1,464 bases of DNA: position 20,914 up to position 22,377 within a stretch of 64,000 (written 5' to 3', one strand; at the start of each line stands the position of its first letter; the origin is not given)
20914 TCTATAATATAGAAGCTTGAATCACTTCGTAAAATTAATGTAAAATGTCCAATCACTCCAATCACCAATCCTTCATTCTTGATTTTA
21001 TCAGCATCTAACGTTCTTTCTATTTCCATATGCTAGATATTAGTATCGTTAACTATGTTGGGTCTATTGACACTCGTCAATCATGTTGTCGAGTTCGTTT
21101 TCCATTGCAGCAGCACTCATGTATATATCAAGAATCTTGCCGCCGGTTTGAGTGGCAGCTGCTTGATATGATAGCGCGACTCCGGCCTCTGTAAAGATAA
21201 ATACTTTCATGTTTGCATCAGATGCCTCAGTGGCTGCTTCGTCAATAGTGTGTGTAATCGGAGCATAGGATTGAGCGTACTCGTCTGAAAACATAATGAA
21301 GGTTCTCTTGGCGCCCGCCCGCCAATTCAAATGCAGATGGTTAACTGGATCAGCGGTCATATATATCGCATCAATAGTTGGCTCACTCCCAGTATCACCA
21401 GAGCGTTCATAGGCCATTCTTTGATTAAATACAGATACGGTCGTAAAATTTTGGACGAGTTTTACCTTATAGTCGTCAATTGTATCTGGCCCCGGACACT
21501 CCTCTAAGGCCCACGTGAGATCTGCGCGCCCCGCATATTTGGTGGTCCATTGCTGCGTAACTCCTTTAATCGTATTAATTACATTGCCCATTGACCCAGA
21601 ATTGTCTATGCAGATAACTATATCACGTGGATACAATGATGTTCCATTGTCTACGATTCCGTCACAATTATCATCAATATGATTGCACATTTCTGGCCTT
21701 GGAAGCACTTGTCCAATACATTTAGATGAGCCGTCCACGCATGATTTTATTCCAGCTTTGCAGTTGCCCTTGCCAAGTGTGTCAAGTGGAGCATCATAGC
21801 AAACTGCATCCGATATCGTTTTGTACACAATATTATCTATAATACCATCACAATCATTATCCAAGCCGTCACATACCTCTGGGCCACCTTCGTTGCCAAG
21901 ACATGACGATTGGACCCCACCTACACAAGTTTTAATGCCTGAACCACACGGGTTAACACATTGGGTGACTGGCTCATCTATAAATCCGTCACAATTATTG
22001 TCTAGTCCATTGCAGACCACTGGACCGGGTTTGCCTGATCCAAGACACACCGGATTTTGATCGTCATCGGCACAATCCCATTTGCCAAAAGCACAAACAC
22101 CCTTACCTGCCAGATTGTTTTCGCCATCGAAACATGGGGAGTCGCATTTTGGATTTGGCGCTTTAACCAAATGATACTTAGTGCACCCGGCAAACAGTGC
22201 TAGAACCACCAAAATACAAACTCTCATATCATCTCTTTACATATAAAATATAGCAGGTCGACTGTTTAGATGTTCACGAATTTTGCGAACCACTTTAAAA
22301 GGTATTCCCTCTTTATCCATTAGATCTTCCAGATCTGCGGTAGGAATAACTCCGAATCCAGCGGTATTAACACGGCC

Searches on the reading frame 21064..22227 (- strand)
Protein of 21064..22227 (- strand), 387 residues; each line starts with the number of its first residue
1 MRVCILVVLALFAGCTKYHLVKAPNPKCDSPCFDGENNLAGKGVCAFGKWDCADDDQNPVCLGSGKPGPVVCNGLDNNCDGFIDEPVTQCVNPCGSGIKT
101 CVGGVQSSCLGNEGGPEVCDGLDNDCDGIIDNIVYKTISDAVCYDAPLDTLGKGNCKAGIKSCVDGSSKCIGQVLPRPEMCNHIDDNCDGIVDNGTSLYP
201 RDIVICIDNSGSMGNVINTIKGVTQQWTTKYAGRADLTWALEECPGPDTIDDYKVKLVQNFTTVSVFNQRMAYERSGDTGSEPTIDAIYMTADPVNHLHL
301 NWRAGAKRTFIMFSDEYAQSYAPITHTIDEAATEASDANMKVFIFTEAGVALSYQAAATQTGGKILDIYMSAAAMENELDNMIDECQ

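Call 31: search_protein_families(library=pfam, proteins=[window:21064-22227:-], max_evalue=0.001)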
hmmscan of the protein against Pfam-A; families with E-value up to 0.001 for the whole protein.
window:21064-22227:- (387 aa): 2 families
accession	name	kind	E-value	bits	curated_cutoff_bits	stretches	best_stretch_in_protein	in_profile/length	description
PF11617.13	Cu-binding_MopE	-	2.1e-11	44.3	27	3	113-131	11-29/30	Putative metal-binding motif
PF00092.34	VWA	-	0.00037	21.2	23.8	0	277-345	74-137/174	von Willebrand factor type A domain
